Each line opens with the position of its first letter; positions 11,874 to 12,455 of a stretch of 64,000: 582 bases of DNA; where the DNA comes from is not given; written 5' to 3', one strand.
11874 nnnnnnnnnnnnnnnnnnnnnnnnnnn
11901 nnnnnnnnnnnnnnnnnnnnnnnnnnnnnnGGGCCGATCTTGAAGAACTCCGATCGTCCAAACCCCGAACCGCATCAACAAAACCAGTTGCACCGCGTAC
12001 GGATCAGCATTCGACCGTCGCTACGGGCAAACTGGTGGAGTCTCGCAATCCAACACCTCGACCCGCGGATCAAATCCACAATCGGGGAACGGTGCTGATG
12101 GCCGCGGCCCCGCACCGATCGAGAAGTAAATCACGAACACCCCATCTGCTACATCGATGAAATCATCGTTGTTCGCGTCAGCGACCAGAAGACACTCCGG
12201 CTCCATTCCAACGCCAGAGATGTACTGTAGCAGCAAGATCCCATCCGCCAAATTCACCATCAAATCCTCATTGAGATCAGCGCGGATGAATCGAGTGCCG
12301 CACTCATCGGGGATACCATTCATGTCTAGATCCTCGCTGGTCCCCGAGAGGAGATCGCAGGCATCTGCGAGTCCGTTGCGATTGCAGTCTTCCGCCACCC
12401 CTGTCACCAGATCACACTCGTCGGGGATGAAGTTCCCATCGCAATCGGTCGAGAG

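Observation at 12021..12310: Shared C-terminal module (two dockerin-like Ca loops plus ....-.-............) on two otherwise unrelated secreted proteins; candidate sorting or anchoring domain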

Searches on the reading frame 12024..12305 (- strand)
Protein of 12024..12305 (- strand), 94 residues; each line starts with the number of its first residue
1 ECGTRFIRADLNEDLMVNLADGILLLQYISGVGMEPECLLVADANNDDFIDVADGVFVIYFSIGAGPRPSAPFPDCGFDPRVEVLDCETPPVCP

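Call 5: search_protein_families(library=ncbifam, proteins=[window:12024-12305:-], max_evalue=10)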
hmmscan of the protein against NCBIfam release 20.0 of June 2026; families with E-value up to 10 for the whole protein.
window:12024-12305:- (94 aa): 0 families

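Call 6: search_protein_families(library=pfam, proteins=[window:12024-12305:-], max_evalue=10)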
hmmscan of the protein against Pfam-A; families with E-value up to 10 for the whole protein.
window:12024-12305:- (94 aa): 1 family
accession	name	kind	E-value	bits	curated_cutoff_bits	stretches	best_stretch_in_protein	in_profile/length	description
PF00404.24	Dockerin_1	-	0.00043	20.9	22.9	1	9-59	2-53/57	Dockerin type I domain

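Call 9: find_homologous_proteins(query=A1, max_evalue=0.001)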
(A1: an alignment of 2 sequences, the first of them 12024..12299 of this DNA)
Query A1 (2 sequences) (92 aa, profile of the alignment): 11 proteins with E <= 0.001 among 22 candidates.
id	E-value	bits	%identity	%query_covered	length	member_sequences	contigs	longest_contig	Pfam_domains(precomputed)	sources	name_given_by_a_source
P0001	2.5e-40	154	89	100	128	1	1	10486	-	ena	-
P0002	8.0e-24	101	38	91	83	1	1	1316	-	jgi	jgi:hypothetical protein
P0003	3.5e-20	90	40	97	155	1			PF00404.25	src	-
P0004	2.3e-19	87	45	92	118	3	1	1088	PF00404.25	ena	-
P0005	9.3e-18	82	42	92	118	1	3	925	-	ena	-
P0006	1.3e-17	81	41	98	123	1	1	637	PF00404.25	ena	-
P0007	1.5e-17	81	44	93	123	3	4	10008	-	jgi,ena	-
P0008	2.1e-15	74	33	99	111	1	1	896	-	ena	-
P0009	3.2e-15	74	38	99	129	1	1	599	-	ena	-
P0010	6.3e-13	66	43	82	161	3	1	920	PF13287.13,PF13290.14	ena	-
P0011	1.8e-12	65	40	100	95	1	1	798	-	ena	-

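Call 13: search_solved_structures(query=A2, max_evalue=10, show_alignments=3)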
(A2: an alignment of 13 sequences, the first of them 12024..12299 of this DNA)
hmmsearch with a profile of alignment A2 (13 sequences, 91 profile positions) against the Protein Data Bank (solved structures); distinct sequences matched with E-value up to 10: 40.
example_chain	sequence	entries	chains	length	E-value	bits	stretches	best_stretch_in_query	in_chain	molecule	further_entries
2y3n_B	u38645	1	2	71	2.6e-06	30.9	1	5-59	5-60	CELLULOSOMAL FAMILY-48 PROCESSIVE GLYCOSIDE HYDROLASE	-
1daq_A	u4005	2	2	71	4e-05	27.1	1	6-60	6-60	ENDOGLUCANASE SS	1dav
2mte_A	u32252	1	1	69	4.1e-05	27.1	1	7-60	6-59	Cellulose 1,4-beta-cellobiosidase (reducing end) CelS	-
3ul4_B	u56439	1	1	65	0.00019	25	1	6-60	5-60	Cellulosome enzyme, dockerin type I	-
8x39_A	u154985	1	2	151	0.00032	24.2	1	4-59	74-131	Serine protease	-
8x3a_A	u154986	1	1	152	0.00033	24.2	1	4-59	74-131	Serine protease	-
4uyp_B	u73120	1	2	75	0.00046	23.7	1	3-60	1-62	Cellulosomal scaffoldin adaptor protein B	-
4fl4_A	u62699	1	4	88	0.00051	23.6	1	7-61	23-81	Glycoside hydrolase family 9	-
5m2o_B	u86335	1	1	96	0.0022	21.5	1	7-61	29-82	Group I Dockerin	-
4uyq_B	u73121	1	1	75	0.0023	21.5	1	3-60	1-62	Cellulosomal scaffoldin adaptor protein B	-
9qfa_A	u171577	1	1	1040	0.007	19.9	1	5-59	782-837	Ruminococcus bromii Amy12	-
5m2s_B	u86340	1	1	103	0.007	19.9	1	6-30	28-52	Doc8: Type I dockerin repeat domain from family 9 glycoside hydrolase WP_009982745[Ruminoc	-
2yik_A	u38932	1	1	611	0.0071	19.9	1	3-62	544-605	ENDOGLUCANASE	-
4cj0_A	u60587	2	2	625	0.0074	19.8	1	5-61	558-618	ENDOGLUCANASE D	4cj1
1clc_A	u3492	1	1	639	0.0077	19.8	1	5-61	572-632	ENDOGLUCANASE CELD; EC: 3.2.1.4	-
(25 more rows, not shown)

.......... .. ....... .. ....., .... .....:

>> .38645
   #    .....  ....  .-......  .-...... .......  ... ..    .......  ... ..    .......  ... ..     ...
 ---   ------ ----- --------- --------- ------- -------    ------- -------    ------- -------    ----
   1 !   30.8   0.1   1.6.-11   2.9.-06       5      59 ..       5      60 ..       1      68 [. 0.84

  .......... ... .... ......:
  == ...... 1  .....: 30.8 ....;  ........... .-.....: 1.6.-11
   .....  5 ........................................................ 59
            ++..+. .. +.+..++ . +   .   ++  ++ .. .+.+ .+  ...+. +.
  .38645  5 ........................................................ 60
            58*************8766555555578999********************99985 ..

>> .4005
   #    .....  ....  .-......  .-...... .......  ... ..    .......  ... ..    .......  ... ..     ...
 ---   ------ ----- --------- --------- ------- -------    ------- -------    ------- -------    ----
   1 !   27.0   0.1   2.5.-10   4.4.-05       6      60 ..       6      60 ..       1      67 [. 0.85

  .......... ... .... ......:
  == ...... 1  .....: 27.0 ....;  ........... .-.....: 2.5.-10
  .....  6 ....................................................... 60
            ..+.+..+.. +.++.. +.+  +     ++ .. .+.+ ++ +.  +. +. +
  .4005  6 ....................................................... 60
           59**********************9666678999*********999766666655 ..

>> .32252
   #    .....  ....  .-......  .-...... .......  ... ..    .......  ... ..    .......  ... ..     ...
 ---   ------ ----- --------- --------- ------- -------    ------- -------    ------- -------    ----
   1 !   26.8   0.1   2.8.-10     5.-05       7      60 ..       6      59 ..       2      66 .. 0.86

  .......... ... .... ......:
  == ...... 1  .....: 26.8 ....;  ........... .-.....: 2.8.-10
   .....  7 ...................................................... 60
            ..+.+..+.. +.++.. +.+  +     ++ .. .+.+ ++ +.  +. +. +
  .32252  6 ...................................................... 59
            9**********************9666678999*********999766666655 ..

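Call 15: find_encoding_contigs(protein=P0001, flank=10000, max_places=3)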
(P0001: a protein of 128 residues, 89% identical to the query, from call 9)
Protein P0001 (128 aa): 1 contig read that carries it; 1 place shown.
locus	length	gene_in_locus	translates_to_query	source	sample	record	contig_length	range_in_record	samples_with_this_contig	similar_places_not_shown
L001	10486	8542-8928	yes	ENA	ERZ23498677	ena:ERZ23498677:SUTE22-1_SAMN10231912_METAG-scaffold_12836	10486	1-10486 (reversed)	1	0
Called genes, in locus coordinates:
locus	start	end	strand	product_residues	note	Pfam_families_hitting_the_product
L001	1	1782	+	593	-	?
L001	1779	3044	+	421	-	PF01979:Amidohydro_1 (weak), PF07969:Amidohydro_3 (weak)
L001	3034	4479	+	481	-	PF01979:Amidohydro_1, PF07969:Amidohydro_3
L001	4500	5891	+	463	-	PF01979:Amidohydro_1, PF07969:Amidohydro_3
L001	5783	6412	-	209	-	-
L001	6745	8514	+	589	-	PF14312:FG-GAP_2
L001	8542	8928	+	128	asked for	-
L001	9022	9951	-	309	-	PF05544:Pro_racemase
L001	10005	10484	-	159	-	?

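Call 18: search_protein_representatives(alignment_id=A2)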
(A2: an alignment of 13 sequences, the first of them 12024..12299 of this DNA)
Query: 13 sequences, 91 profile positions. Proteins with E-value up to 0.001 (for the whole library): 41439; up to 1e-10: 23835; up to 1e-30: 538. The best 150 are listed.
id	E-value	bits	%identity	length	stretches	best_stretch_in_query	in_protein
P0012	1.0e-142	481.0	-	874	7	3-87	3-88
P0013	1.5e-95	329.8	-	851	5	3-87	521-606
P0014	1.6e-89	310.5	-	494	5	3-88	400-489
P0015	1.8e-84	294.3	-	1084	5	3-80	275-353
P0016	2.9e-78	274.4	-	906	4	2-87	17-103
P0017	4.8e-78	273.7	-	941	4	3-87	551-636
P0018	1.5e-77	272.1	-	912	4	3-87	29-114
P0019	2.2e-73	258.8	-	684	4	2-86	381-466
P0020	6.9e-73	257.2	-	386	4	3-91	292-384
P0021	4.5e-67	238.5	-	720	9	7-81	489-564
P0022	1.5e-66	236.9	-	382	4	3-86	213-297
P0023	1.6e-66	236.8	-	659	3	3-87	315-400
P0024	1.0e-65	234.2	-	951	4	4-85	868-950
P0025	1.1e-65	234.1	-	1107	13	4-67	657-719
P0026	1.2e-65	233.9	-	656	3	3-84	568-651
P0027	3.7e-63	226.0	-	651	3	2-86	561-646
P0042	8.3e-57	205.6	-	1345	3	3-87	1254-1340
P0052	7.9e-54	196.1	-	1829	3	2-90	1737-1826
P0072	1.2e-47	176.2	-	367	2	2-91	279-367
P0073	1.5e-47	176.0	-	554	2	2-87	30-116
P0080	1.3e-46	173.0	-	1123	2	3-90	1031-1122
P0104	1.3e-44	166.6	-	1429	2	3-90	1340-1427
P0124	2.9e-43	162.2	-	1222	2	3-86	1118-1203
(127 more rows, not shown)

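Call 20: search_protein_families(library=pfam, proteins=[P0072, P0073, P0027, P0012, P0020, P0052, P0104, P0080, P0042, P0124], max_evalue=0.01)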
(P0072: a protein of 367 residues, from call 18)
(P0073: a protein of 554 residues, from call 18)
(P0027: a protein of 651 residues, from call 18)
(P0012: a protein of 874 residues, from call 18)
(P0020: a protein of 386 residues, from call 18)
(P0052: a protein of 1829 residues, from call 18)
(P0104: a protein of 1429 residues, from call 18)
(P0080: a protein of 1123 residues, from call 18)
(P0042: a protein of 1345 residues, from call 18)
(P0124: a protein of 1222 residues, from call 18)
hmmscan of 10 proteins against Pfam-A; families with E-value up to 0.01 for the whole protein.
P0072 (367 aa): 2 families
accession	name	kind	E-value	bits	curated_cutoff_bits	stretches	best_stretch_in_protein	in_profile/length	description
PF00404.24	Dockerin_1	-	0.0008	20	22.9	0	284-296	2-14/57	Dockerin type I domain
PF00963.24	Cohesin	-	0.0082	16.8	24.1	0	138-188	4-54/139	Cohesin domain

P0073 (554 aa): 4 families
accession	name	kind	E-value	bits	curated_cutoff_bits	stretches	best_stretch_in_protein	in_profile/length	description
PF13499.12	EF-hand_7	-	5.2e-06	27.2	30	0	501-532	7-37/67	EF-hand domain pair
PF00404.24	Dockerin_1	-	1.4e-05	25.6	22.9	0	472-519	2-50/57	Dockerin type I domain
PF00963.24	Cohesin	-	0.00045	20.9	24.1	0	302-348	3-51/139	Cohesin domain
PF13405.12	EF-hand_6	-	0.0047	17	25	0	501-520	5-24/30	EF-hand domain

P0027 (651 aa): 3 families
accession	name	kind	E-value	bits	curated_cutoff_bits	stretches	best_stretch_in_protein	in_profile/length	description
PF00404.24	Dockerin_1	-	1.6e-12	47.9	22.9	2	303-352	2-52/57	Dockerin type I domain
PF00963.24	Cohesin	-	6.2e-05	23.7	24.1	1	396-509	3-108/139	Cohesin domain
PF13499.12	EF-hand_7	-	0.0029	18.3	30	0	60-78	12-30/67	EF-hand domain pair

P0012 (874 aa): 6 families
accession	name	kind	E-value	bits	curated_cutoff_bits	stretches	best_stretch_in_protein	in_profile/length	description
PF00404.24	Dockerin_1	-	4.9e-44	148.8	22.9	6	7-59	2-55/57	Dockerin type I domain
PF13499.12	EF-hand_7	-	1.6e-19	70.5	30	0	516-566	7-63/67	EF-hand domain pair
PF13202.12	EF-hand_5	-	4.3e-12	45.3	25.9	0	516-536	3-24/25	EF hand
PF18884.5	TSP3_bac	-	4.9e-10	39.5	25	1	628-649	1-22/22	Bacterial TSP3 repeat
PF00036.39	EF-hand_1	-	5.3e-05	22.9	25.4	0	516-536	5-25/29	EF hand domain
PF13405.12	EF-hand_6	-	0.00051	20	25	0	516-536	5-25/30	EF-hand domain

P0020 (386 aa): 5 families
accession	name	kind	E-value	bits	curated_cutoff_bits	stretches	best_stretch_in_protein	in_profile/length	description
PF00404.24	Dockerin_1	-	2.2e-22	79.5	22.9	3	203-252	2-53/57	Dockerin type I domain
PF13499.12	EF-hand_7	-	2.7e-11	44.1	30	0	147-167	9-30/67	EF-hand domain pair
PF13202.12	EF-hand_5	-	0.00034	20.4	25.9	0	145-160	4-19/25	EF hand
PF13405.12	EF-hand_6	-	0.0011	19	25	0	147-162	7-22/30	EF-hand domain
PF10591.15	SPARC_Ca_bdg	-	0.0066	17.2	22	0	290-341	57-107/113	Secreted protein acidic and rich in cysteine Ca binding region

P0052 (1829 aa): 2 families
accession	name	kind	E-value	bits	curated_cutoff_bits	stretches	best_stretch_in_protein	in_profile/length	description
PF00404.24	Dockerin_1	-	4e-14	53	22.9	2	539-592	2-57/57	Dockerin type I domain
PF24595.1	DUF7619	-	8.6e-06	26.3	27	0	1318-1380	1-56/133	Domain of unknown function (DUF7619)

P0104 (1429 aa): 2 families
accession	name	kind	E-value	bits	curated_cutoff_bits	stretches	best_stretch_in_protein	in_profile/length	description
PF04151.21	PPC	-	1e-07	33.2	25.9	1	1253-1320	5-70/70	Bacterial pre-peptidase C-terminal domain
PF00404.24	Dockerin_1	-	1.6e-07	31.9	22.9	1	1344-1396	2-56/57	Dockerin type I domain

P0080 (1123 aa): 2 families
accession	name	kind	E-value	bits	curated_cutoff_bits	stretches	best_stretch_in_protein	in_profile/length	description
PF00404.24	Dockerin_1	-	7.4e-10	39.3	22.9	2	25-68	2-46/57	Dockerin type I domain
PF24595.1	DUF7619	-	8.4e-10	39.3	27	1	881-924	86-128/133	Domain of unknown function (DUF7619)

P0042 (1345 aa): 3 families
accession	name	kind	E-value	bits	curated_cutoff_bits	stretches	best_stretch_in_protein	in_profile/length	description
PF00404.24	Dockerin_1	-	2.5e-10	40.8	22.9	1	27-73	2-49/57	Dockerin type I domain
PF00963.24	Cohesin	-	3.1e-09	37.6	24.1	1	121-226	3-106/139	Cohesin domain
PF13499.12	EF-hand_7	-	0.0013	19.4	30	0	560-576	7-23/67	EF-hand domain pair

P0124 (1222 aa): 3 families
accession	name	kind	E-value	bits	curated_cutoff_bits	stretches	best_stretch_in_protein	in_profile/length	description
PF24595.1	DUF7619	-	7e-09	36.3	27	2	961-1007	80-132/133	Domain of unknown function (DUF7619)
PF00404.24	Dockerin_1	-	2.1e-08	34.6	22.9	1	1122-1175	2-56/57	Dockerin type I domain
PF04151.21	PPC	-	0.00026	22.2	25.9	0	307-361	3-54/70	Bacterial pre-peptidase C-terminal domain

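Call 24: find_related_loci(query=A3, collection=genome_contigs, flank=6000)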
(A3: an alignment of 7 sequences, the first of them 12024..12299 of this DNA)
Query A3 (92 aa) in genome_contigs; peptide patterns used: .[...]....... (x = any residue, [..] = any of these).
201 stretches matched a pattern; 164 encode a relative of the query (tblastn E <= 1e-3); the best 80 are kept; 80 distinct loci.
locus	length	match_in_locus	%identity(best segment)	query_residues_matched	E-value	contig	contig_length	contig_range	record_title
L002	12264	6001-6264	46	2-92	1e-21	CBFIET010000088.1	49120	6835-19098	MAG: Planctomycetota bacterium isolate Co_bin_687_orig genome assembly, contig: Co_bin_687_orig_Co_c_000002111343, whole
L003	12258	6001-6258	45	4-92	3e-21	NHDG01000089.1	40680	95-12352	MAG: Planctomycetia bacterium TMED53 MHASMcontig_1095778, whole genome shotgun sequence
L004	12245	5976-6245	46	4-92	3e-21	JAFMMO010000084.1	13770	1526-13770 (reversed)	MAG: Proteobacteria bacterium isolate DEBay_Sum29DG08_33 NODE_1974_length_13770_cov_5.61991, whole genome shotgun sequen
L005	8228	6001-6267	45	4-92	2e-20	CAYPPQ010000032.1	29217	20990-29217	MAG TPA_asm: uncultured Planctomycetia bacterium isolate binchicken_co147_300 genome assembly, contig: NODE_5454_length_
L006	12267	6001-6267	44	4-92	3e-20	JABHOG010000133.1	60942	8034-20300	MAG: Planctomycetota bacterium isolate SI037S4_bin26 k141_1842100, whole genome shotgun sequence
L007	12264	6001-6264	44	2-92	3e-20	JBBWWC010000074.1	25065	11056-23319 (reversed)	MAG: Planctomycetota bacterium isolate OC6_150m_MAG_282 OC6_150m_contig_2446091, whole genome shotgun sequence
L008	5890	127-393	44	4-92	8e-20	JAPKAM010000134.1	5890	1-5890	MAG: Planctomycetota bacterium isolate ANT-12 NODE_11092_length_5890_cov_13.549100, whole genome shotgun sequence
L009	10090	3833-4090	44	4-92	1e-19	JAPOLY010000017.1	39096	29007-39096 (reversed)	MAG: bacterium isolate bin129 k141_2034977_length_39096_cov_25.7584, whole genome shotgun sequence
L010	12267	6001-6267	44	4-92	6e-20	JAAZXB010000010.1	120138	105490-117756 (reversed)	MAG: Planctomycetota bacterium isolate bin110s NODE_10_length_120138_cov_16.772957, whole genome shotgun sequence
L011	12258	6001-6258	43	3-89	2e-19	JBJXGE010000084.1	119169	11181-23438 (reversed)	MAG: Planctomycetota bacterium isolate F1F2.bin.342 k127_1761698, whole genome shotgun sequence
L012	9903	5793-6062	44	2-92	3e-19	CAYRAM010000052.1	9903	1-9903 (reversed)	MAG TPA_asm: uncultured Planctomycetia bacterium isolate binchicken_co275_63 genome assembly, contig: NODE_10926_length_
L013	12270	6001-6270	44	3-92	3e-19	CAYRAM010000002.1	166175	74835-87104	MAG TPA_asm: uncultured Planctomycetia bacterium isolate binchicken_co275_63 genome assembly, contig: NODE_16_length_166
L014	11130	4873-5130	44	4-92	3e-19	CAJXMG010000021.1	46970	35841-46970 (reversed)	TPA_asm: uncultured bacterium isolate SRR4030075_bin.46_MetaBAT_v2.12.1_MAG genome assembly, contig: NODE_141_length_469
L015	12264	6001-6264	43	2-92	4e-19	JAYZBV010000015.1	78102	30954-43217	MAG: Planctomycetota bacterium isolate XB_MAG1214 DB_MAG1214_0015, whole genome shotgun sequence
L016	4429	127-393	43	4-92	5e-19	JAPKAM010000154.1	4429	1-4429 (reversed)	MAG: Planctomycetota bacterium isolate ANT-12 NODE_16923_length_4429_cov_11.566072, whole genome shotgun sequence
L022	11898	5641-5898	44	4-92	4e-18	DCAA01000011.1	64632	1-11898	MAG TPA_asm: Planctomycetes bacterium UBA1146 UBA1146_contig_13815, whole genome shotgun sequence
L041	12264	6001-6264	40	3-91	5e-17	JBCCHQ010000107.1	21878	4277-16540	MAG: Planctomycetota bacterium isolate P01_B01_bin.70 k141_1880865_length_21878_cov_16.0000, whole genome shotgun sequen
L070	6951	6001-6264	43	4-89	7e-17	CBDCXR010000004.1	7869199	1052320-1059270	MAG: Planctomycetota bacterium isolate 4b603351-8a71-4708-9f49-a82285727c68 genome assembly, contig: contig_4, whole gen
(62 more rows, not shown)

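Call 29: search_protein_families(library=pfam, proteins=[L002:4930-6264:+, L002:896-2431:+, L002:3018-4907:+, L002:6548-11614:+, L006:5341-6267:+, L006:4123-5061:+, L006:965-2713:+, L022:3721-5898:+, L070:3233-4699:+, L041:5893-7449:+], max_evalue=0.01)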
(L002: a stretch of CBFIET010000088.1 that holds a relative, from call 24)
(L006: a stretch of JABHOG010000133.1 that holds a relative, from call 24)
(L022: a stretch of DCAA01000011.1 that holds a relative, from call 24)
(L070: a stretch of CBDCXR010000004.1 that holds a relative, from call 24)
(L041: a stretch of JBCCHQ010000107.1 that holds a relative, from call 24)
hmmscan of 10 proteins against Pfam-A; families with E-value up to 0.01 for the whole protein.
L002:4930-6264:+ (445 aa): 1 family
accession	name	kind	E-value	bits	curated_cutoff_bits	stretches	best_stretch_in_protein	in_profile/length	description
PF00404.24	Dockerin_1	-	0.0057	17.3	22.9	0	365-415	4-55/57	Dockerin type I domain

L002:896-2431:+ (512 aa): 0 families

L002:3018-4907:+ (630 aa): 1 family
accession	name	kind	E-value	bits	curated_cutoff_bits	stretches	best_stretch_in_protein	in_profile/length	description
PF00963.24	Cohesin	-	0.0046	17.6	24.1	0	75-111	30-65/139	Cohesin domain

L002:6548-11614:+ (1689 aa): 6 families
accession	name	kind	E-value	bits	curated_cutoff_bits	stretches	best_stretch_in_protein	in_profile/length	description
PF01833.30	TIG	-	2.4e-16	59.9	20.9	1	1437-1517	1-84/84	IPT/TIG domain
PF13517.12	FG-GAP_3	-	1.2e-14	55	26.9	2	405-471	2-61/61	FG-GAP-like repeat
PF13205.12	Big_5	-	2.7e-13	51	23.6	1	41-130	2-89/105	Bacterial Ig-like domain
PF00404.24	Dockerin_1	-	7e-07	29.8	22.9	1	1613-1665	2-55/57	Dockerin type I domain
PF01839.29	FG-GAP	-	2.6e-05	24.4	22.1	0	501-521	5-24/37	FG-GAP repeat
PF23743.1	Beta-prop_BBS7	-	0.0015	18.3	27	0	338-421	160-245/299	BBS7 beta-propeller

L006:5341-6267:+ (309 aa): 1 family
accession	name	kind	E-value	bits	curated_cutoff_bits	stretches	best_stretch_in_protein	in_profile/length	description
PF00404.24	Dockerin_1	-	6.7e-07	29.9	22.9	1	224-278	2-57/57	Dockerin type I domain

L006:4123-5061:+ (313 aa): 1 family
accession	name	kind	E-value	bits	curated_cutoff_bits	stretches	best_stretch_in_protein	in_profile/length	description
PF00404.24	Dockerin_1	-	0.00014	22.4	22.9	1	230-273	4-48/57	Dockerin type I domain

L006:965-2713:+ (583 aa): 2 families
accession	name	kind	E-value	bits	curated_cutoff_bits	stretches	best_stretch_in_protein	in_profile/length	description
PF13517.12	FG-GAP_3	-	1.8e-33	115.4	26.9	5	201-267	1-61/61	FG-GAP-like repeat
PF01839.29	FG-GAP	-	1.8e-08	34.5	22.1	0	84-98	3-17/37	FG-GAP repeat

L022:3721-5898:+ (726 aa): 1 family
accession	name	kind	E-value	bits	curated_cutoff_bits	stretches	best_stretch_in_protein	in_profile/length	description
PF01006.25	HCV_NS4a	-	0.0083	16.2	27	0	264-290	14-42/55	Hepatitis C virus non-structural protein NS4a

L070:3233-4699:+ (489 aa): 1 family
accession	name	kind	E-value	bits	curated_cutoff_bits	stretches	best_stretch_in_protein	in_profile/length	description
PF00404.24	Dockerin_1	-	1.4e-05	25.6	22.9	1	401-453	2-55/57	Dockerin type I domain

L041:5893-7449:+ (519 aa): 4 families
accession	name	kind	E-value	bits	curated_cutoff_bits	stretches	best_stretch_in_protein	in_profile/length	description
PF06537.16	DHOR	-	2.3e-43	148.9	22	1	239-518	212-498/499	Di-haem oxidoreductase, putative peroxidase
PF00404.24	Dockerin_1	-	3.9e-05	24.2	22.9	1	41-85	2-48/57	Dockerin type I domain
PF00034.26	Cytochrom_C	-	0.00026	22.7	21.3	0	162-187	8-34/90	Cytochrome c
PF13442.11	Cytochrome_CBB3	-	0.0081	16.9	27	0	392-408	4-19/68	Cytochrome C oxidase, cbb3-type, subunit III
